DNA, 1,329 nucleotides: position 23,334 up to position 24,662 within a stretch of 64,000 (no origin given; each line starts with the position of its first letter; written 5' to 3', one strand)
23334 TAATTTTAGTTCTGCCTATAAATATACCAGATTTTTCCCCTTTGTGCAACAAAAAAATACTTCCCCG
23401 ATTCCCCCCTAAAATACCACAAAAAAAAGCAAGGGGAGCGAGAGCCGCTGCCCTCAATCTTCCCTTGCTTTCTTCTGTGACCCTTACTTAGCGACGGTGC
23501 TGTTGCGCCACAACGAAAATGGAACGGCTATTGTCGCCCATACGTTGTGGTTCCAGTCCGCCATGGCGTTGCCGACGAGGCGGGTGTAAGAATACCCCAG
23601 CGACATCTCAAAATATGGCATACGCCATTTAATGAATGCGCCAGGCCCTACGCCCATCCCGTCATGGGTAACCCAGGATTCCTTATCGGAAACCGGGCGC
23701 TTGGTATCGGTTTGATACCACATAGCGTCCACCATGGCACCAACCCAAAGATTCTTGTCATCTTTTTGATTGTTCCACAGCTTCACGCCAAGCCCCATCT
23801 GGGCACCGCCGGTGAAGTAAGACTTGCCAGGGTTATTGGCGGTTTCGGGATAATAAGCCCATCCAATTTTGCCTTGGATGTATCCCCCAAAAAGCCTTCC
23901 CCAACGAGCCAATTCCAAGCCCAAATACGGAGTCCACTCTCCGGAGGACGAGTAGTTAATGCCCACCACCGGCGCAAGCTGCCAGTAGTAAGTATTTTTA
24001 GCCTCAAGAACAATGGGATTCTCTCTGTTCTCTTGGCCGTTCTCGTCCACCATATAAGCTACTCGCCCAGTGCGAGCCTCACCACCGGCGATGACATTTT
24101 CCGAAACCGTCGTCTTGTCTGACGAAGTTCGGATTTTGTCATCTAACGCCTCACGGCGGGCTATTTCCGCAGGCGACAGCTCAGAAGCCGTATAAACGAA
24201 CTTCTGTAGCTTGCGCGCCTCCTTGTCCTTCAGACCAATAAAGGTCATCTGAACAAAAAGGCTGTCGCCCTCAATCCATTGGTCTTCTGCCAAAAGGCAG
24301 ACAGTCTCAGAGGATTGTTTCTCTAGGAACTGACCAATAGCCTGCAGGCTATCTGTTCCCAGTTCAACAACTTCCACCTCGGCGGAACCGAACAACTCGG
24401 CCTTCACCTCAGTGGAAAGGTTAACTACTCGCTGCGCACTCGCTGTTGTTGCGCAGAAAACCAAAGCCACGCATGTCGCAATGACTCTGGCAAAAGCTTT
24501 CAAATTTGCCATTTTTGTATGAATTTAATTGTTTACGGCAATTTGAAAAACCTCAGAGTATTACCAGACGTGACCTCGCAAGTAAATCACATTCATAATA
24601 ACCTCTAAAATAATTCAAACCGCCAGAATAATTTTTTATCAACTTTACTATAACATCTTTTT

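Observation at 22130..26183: Higher-G+C islet of surface beta-barrel genes with a duplicated ~375-bp promoter/leader/signal-peptide cassette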

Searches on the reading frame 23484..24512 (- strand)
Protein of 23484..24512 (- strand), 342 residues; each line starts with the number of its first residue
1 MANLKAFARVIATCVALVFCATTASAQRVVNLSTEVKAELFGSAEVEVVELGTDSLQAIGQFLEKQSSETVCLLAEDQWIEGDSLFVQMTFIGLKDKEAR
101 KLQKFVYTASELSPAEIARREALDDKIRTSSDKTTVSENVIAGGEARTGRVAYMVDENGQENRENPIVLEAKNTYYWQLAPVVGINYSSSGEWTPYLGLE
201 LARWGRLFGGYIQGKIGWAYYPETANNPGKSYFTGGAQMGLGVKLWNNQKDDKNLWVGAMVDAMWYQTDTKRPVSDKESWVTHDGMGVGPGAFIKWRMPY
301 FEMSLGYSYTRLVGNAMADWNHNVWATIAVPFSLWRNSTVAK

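Call 7: search_protein_families(library=pfam, proteins=[window:23484-24512:-], max_evalue=1)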
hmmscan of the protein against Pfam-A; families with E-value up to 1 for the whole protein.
window:23484-24512:- (342 aa): 0 families

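Call 9: find_homologous_proteins(query=window:23484-24512:-, max_evalue=0.001)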
Query window:23484-24512:- (342 aa): 28 proteins with E <= 0.001 among 2460 candidates.
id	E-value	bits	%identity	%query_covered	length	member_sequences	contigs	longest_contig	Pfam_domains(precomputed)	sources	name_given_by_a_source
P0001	2.8e-230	781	100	100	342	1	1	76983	-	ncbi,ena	-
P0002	3.1e-229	778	99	100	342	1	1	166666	-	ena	-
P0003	6.8e-218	741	95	99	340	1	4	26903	-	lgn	-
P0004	1.0e-213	727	93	100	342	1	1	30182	-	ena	-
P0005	1.6e-211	720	92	100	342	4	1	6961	-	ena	-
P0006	9.9e-210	714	91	99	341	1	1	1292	-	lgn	-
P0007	6.2e-209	711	91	99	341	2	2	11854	-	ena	-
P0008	1.0e-208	710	90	99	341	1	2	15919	-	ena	-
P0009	7.4e-206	701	89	99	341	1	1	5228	-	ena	-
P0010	2.7e-204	696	88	99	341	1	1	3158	-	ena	-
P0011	2.8e-204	696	88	99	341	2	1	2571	-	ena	-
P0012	7.5e-204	694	88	99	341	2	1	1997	-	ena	-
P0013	1.5e-203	693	88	99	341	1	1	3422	-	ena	-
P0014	2.6e-203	693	88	99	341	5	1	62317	-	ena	-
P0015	3.9e-203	692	87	100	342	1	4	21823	-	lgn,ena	-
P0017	3.1e-197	673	86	99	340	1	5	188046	-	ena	-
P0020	4.2e-193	659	85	99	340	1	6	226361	-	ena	-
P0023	4.6e-138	478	61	99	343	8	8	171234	-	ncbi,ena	-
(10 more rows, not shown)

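Call 10: find_encoding_contigs(protein=P0001, flank=6000, max_places=4)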
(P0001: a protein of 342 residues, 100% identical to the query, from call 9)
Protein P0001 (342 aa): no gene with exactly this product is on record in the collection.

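Call 11: find_related_loci(query=window:23484-24512:-, collection=genome_contigs, flank=8000)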
Query window:23484-24512:- (342 aa) in genome_contigs; peptide patterns used: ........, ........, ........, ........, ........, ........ (x = any residue, [..] = any of these).
57 stretches matched a pattern, but none encodes a relative of the query by tblastn (E <= 1e-3).

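Call 12: find_encoding_contigs(protein=P0002, flank=7000, max_places=3)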
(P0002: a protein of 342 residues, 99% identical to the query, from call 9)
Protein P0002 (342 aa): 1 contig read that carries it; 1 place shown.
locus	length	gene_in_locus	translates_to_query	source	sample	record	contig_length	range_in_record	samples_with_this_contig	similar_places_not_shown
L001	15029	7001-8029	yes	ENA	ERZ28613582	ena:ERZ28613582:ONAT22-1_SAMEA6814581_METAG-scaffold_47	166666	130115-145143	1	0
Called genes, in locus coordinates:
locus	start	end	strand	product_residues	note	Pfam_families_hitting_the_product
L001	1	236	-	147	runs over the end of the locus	PF02556:SecB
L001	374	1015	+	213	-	PF04280:Tim44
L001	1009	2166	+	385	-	PF03562:MltA, PF06725:3D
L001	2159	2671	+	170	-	PF01713:Smr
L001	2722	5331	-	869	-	PF00133:tRNA-synt_1, PF01921:tRNA-synt_1f (faint), PF01406:tRNA-synt_1e (faint), PF09334:tRNA-synt_1g, PF13603:tRNA-synt_1_2 (faint), PF08264:Anticodon_1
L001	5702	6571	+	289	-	-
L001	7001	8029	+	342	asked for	-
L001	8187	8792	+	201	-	-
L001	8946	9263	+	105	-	-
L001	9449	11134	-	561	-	PF17092:PCB_OB (faint), PF00575:S1, PF13509:S1_2 (faint), PF18614:RNase_II_C_S1 (faint), PF00575:S1, PF00575:S1, PF23459:S1_RRP5 (weak), PF00575:S1, +1 more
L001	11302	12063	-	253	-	PF00106:adh_short, PF02719:Polysacc_synt_2, PF08659:KR, PF13561:adh_short_C2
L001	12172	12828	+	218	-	PF00625:Guanylate_kin, PF13671:AAA_33 (weak)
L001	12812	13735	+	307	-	PF00291:PALP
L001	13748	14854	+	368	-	PF03739:LptF_LptG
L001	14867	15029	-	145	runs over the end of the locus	PF01643:Acyl-ACP_TE, PF13279:4HBT_2, PF03061:4HBT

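Call 13: find_encoding_contigs(protein=P0023, flank=7000, max_places=3)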
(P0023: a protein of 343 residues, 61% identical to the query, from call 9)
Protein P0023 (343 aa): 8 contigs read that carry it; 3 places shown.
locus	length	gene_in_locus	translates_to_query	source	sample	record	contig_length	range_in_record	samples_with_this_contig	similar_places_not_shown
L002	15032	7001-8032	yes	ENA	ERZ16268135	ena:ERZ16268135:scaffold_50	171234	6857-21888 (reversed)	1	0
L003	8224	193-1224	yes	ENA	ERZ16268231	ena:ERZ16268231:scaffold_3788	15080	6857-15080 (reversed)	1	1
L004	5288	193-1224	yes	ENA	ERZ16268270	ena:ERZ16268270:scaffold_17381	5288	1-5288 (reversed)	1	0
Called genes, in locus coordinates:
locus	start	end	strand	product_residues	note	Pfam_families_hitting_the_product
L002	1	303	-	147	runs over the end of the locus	PF02556:SecB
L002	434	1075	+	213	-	PF04280:Tim44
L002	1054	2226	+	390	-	PF03562:MltA, PF06725:3D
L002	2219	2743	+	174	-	PF01713:Smr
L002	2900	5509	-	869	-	PF00133:tRNA-synt_1, PF01921:tRNA-synt_1f (faint), PF01406:tRNA-synt_1e (faint), PF09334:tRNA-synt_1g, PF13603:tRNA-synt_1_2 (faint), PF08264:Anticodon_1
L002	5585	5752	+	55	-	-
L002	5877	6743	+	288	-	-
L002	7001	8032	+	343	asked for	-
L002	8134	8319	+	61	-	-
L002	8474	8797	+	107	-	-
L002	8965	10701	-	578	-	PF17092:PCB_OB (faint), PF00575:S1, PF13509:S1_2 (faint), PF18614:RNase_II_C_S1 (faint), PF21710:Spt6_S1 (faint), PF00575:S1, PF23459:S1_RRP5 (weak), PF00575:S1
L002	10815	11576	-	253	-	PF00106:adh_short, PF02719:Polysacc_synt_2, PF08659:KR, PF13561:adh_short_C2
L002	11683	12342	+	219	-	PF00625:Guanylate_kin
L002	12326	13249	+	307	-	PF00291:PALP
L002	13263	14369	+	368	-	PF03739:LptF_LptG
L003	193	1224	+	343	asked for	-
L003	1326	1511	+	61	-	-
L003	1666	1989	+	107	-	-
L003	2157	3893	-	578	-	PF17092:PCB_OB (faint), PF00575:S1, PF13509:S1_2 (faint), PF18614:RNase_II_C_S1 (faint), PF21710:Spt6_S1 (faint), PF00575:S1, PF23459:S1_RRP5 (weak), PF00575:S1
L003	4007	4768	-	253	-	PF00106:adh_short, PF02719:Polysacc_synt_2, PF08659:KR, PF13561:adh_short_C2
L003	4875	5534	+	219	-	PF00625:Guanylate_kin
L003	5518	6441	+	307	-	PF00291:PALP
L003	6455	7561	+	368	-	PF03739:LptF_LptG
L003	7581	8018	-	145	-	PF01643:Acyl-ACP_TE, PF13279:4HBT_2, PF03061:4HBT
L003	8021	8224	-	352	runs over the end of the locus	PF05496:RuvB_N, PF00004:AAA, PF07728:AAA_5 (weak), PF17864:AAA_lid_4, PF05491:WHD_RuvB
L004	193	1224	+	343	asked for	-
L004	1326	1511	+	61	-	-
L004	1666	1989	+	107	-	-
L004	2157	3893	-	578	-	PF17092:PCB_OB (faint), PF00575:S1, PF13509:S1_2 (faint), PF18614:RNase_II_C_S1 (faint), PF21710:Spt6_S1 (faint), PF00575:S1, PF23459:S1_RRP5 (weak), PF00575:S1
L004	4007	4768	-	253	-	PF00106:adh_short, PF02719:Polysacc_synt_2, PF08659:KR, PF13561:adh_short_C2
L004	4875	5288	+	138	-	?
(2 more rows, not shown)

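Call 14: find_encoding_contigs(protein=P0020, flank=7000, max_places=3)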
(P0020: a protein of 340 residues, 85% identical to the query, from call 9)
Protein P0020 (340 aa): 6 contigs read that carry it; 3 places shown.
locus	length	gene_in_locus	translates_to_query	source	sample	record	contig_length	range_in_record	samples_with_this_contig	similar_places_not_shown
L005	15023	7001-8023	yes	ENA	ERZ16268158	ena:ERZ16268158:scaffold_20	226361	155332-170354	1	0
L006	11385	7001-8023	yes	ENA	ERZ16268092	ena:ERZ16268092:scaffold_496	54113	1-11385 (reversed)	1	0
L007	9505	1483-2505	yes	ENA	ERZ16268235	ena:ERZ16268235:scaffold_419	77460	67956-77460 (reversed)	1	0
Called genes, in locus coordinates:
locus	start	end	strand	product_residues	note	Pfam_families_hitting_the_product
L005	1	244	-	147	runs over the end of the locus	PF02556:SecB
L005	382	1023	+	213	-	PF04280:Tim44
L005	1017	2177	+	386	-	PF03562:MltA, PF06725:3D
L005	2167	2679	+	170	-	PF01713:Smr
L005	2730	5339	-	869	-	PF00133:tRNA-synt_1, PF01921:tRNA-synt_1f (faint), PF01406:tRNA-synt_1e (faint), PF09334:tRNA-synt_1g, PF13603:tRNA-synt_1_2 (faint), PF08264:Anticodon_1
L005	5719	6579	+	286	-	-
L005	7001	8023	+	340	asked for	-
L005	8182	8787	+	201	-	-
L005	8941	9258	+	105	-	-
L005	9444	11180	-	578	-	PF17092:PCB_OB (faint), PF00575:S1, PF13509:S1_2 (faint), PF18614:RNase_II_C_S1 (faint), PF00575:S1, PF00575:S1, PF23459:S1_RRP5 (weak), PF00575:S1, +1 more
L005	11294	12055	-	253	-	PF00106:adh_short, PF02719:Polysacc_synt_2, PF08659:KR, PF13561:adh_short_C2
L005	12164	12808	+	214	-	PF00625:Guanylate_kin, PF13671:AAA_33 (faint)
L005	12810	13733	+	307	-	PF00291:PALP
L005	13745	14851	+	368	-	PF03739:LptF_LptG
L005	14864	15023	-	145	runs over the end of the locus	PF01643:Acyl-ACP_TE, PF13279:4HBT_2, PF03061:4HBT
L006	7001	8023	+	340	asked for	-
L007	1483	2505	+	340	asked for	-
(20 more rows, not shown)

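Call 40: predict_structure(alignment_id=A3)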
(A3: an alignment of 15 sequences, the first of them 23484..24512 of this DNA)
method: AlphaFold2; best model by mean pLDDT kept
length: 342 residues; sequences in the alignment: 15
mean_pLDDT: 66.7   pTM: 0.44
mean pLDDT of the five models: 66.7, 63.2, 62.3, 61.7, 47.9
residues with pLDDT >= 90: 0; 70-90: 195; 50-70: 68; < 50: 79
segments of 3 or more residues with pLDDT < 50: 1-26, 125-143, 145-149, 170-172, 270-284, 334-342
pLDDT, mean of each block of 10 residues (from residue 1): 38 35 49 75 80 76 81 83 79 77 82 75 48 33 46 62 58 64 82 81 67 81 69 78 69 77 69 40 60 82 84 61 84 49 33
secondary structure, 60 per line:
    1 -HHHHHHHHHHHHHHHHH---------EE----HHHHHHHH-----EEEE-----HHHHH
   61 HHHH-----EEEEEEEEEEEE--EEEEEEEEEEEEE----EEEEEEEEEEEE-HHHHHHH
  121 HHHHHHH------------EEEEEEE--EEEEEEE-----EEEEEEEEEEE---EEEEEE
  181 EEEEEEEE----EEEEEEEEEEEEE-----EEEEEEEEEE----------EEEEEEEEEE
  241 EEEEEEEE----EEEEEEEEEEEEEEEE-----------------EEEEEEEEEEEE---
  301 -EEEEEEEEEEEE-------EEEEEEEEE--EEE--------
elements in order: H2-18 H34-41 E47-50 H56-64 E70-81 E84-96 E101-112 H114-127 E140-146 E149-155 E161-171 E175-188 E193-205 E211-220 E231-248 E253-268 E286-297 E302-313 E321-329 E332-334

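Call 45: fold_search(model_id=the predicted structure, library=pdb)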
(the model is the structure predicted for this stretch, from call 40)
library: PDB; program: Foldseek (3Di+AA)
matches with E <= 10: 966; with E <= 0.001: 12
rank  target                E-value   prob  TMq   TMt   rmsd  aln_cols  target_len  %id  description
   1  1p4t                  2.0e-05  1.00  0.28  0.51   5.5       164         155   12  Crystal structure of Neisserial surface protein A (NspA) (released 2003-07-22)
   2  9fzc_A                5.2e-05  1.00  0.28  0.48   6.5       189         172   13  Structure of OmpA-short in complex with nanobody Nb01 (released 2024-07-17)
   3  2m06_MODEL_1_A        1.4e-04  1.00  0.28  0.51   6.6       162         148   12  NMR structure of OmpX in phopspholipid nanodiscs (released 2012-12-12)
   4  8uzl_A                2.7e-04  1.00  0.22  0.43  12.3       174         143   11  Designed Transmembrane beta-barrel- TMB10_163 (released 2024-07-17)
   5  9a2m_MODEL_1_A        2.9e-04  1.00  0.28  0.28  16.1       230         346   12  Model of E. coli OmpA by in-cell photo-crosslinking MS and deep learning (released 2023-02-24)
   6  2mnh_MODEL_1_A        5.0e-04  1.00  0.28  0.52   6.4       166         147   10  Refined structure of outer membrane protein x in nanodisc by measuring residual dipolar couplings (released 2015-03-18)
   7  1bxw                  5.0e-04  1.00  0.31  0.52   6.1       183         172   15  OUTER MEMBRANE PROTEIN A (OMPA) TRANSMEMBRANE DOMAIN (released 1998-10-14)
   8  6x9z                  5.3e-04  1.00  0.25  0.60   5.3       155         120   12  De novo design of transmembrane beta-barrels (released 2021-02-17)
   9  9fzd_A                6.1e-04  1.00  0.28  0.47   6.8       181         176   16  Structure of OmpA-long in complex with nanobody Nb39 (released 2024-07-17)
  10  1qjp                  8.3e-04  1.00  0.26  0.48   6.1       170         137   17  HIGH RESOLUTION STRUCTURE OF THE OUTER MEMBRANE PROTEIN A (OMPA) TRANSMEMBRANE DOMAIN (released 2000-06-30)
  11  5mdq_A                8.3e-04  0.94  0.17  0.16  26.5       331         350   10  Crystal structure of outer membrane expressed Chitoporin VhChip from Vibrio harveyi (released 2017-12-20)
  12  2ge4_MODEL_1_A        9.6e-04  1.00  0.25  0.40   8.4       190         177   16  High-resolution solution structure of outer membrane protein A transmembrane domain (released 2006-04-11)
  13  3qra                  1.2e-03  1.00  0.26  0.45   7.0       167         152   10  The crystal structure of Ail, the attachment invasion locus protein of Yersinia pestis (released 2011-11-23)
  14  3gp6                  2.6e-03  1.00  0.27  0.50   6.1       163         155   13  Crystal structure of PagP in SDS/MPD (released 2010-06-23)
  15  2f1t_A                2.7e-03  1.00  0.28  0.44   7.4       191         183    9  Outer membrane protein OmpW (released 2006-01-24)
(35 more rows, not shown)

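Call 60: find_encoding_contigs(protein=P0003, flank=3500, max_places=4)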
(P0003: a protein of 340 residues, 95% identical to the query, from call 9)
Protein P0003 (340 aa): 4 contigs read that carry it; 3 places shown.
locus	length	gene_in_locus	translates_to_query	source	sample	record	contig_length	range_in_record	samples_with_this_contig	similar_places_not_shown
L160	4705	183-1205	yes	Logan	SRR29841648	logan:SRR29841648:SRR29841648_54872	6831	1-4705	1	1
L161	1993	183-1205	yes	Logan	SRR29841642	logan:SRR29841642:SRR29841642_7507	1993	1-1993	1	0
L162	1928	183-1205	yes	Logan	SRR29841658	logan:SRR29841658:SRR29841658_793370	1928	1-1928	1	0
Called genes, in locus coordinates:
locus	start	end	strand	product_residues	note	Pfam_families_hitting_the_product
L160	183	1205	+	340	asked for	-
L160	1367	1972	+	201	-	-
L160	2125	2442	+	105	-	-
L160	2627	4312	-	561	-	PF17092:PCB_OB (faint), PF00575:S1, PF13509:S1_2 (faint), PF18614:RNase_II_C_S1 (faint), PF00575:S1, PF00575:S1, PF23459:S1_RRP5 (weak), PF00575:S1, +1 more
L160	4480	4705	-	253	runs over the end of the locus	PF00106:adh_short, PF02719:Polysacc_synt_2, PF08659:KR, PF13561:adh_short_C2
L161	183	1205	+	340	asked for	-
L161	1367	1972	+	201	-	-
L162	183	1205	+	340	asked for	-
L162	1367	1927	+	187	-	?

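Call 61: find_encoding_contigs(protein=P0004, flank=3500, max_places=2)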
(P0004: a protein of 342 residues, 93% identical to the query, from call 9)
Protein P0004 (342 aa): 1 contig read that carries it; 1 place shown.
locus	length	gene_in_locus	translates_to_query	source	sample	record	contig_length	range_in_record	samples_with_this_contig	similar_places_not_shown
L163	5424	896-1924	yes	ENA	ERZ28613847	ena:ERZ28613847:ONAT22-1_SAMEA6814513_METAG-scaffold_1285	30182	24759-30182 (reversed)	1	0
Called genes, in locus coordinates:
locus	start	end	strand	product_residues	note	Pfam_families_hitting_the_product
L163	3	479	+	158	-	?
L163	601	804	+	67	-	-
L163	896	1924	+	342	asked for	-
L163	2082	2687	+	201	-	-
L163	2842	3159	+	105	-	-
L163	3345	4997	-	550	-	PF00575:S1, PF17092:PCB_OB (faint), PF13509:S1_2 (faint), PF18614:RNase_II_C_S1 (faint), PF00575:S1, PF00575:S1, PF23459:S1_RRP5 (weak), PF00575:S1, +1 more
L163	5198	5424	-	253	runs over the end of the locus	PF00106:adh_short, PF02719:Polysacc_synt_2, PF08659:KR, PF13561:adh_short_C2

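Call 62: find_encoding_contigs(protein=P0014, flank=3500, max_places=2)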
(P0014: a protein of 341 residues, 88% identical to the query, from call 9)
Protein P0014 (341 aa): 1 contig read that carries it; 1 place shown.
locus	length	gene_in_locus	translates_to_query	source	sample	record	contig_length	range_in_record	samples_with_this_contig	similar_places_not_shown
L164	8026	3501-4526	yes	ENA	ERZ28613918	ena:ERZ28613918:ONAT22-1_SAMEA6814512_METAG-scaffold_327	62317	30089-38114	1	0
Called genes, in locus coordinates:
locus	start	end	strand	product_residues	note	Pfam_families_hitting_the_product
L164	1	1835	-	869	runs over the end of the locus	PF00133:tRNA-synt_1, PF01921:tRNA-synt_1f (faint), PF01406:tRNA-synt_1e (faint), PF09334:tRNA-synt_1g, PF13603:tRNA-synt_1_2 (faint), PF08264:Anticodon_1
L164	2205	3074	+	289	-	-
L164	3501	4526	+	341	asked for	-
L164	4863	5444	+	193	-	-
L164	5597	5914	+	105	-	-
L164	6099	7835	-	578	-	PF17092:PCB_OB (faint), PF00575:S1, PF13509:S1_2 (faint), PF18614:RNase_II_C_S1 (faint), PF00575:S1, PF00575:S1, PF23459:S1_RRP5 (weak), PF00575:S1, +1 more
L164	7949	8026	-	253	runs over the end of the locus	PF00106:adh_short, PF02719:Polysacc_synt_2, PF08659:KR, PF13561:adh_short_C2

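Call 63: find_encoding_contigs(protein=P0017, flank=3500, max_places=4)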
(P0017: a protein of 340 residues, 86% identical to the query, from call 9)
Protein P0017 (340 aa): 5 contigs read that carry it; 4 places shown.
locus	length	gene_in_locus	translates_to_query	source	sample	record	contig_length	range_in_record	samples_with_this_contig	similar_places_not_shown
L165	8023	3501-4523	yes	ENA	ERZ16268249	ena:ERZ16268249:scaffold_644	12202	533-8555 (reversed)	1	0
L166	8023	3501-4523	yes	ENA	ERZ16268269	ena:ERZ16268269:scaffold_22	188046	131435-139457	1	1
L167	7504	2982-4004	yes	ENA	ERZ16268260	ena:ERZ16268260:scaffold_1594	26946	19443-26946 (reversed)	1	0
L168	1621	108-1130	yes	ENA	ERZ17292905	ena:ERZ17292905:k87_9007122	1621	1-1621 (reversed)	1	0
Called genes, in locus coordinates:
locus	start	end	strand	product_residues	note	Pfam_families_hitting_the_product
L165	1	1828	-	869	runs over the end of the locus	PF00133:tRNA-synt_1, PF01921:tRNA-synt_1f (faint), PF01406:tRNA-synt_1e (faint), PF09334:tRNA-synt_1g, PF13603:tRNA-synt_1_2 (faint), PF08264:Anticodon_1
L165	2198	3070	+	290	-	-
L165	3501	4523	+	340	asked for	-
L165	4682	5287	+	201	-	-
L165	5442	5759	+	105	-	-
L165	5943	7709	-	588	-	PF17092:PCB_OB (faint), PF00575:S1, PF13509:S1_2 (faint), PF18614:RNase_II_C_S1 (faint), PF00575:S1, PF00575:S1, PF23459:S1_RRP5 (weak), PF00575:S1, +1 more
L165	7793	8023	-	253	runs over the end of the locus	?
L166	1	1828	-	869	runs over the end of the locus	PF00133:tRNA-synt_1, PF01921:tRNA-synt_1f (faint), PF01406:tRNA-synt_1e (faint), PF09334:tRNA-synt_1g, PF13603:tRNA-synt_1_2 (faint), PF08264:Anticodon_1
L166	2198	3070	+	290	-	-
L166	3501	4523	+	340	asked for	-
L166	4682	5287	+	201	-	-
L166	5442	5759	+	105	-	-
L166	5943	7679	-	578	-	PF17092:PCB_OB (faint), PF00575:S1, PF13509:S1_2 (faint), PF18614:RNase_II_C_S1 (faint), PF00575:S1, PF00575:S1, PF23459:S1_RRP5 (weak), PF00575:S1, +1 more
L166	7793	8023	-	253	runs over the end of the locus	PF00106:adh_short, PF02719:Polysacc_synt_2, PF08659:KR, PF13561:adh_short_C2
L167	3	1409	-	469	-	?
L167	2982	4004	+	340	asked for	-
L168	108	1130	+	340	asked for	-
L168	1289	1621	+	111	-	?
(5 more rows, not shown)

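Call 70: search_protein_families(library=ncbifam, proteins=[window:23484-24512:-], max_evalue=1)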
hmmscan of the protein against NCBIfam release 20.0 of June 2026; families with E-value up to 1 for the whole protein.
window:23484-24512:- (342 aa): 0 families
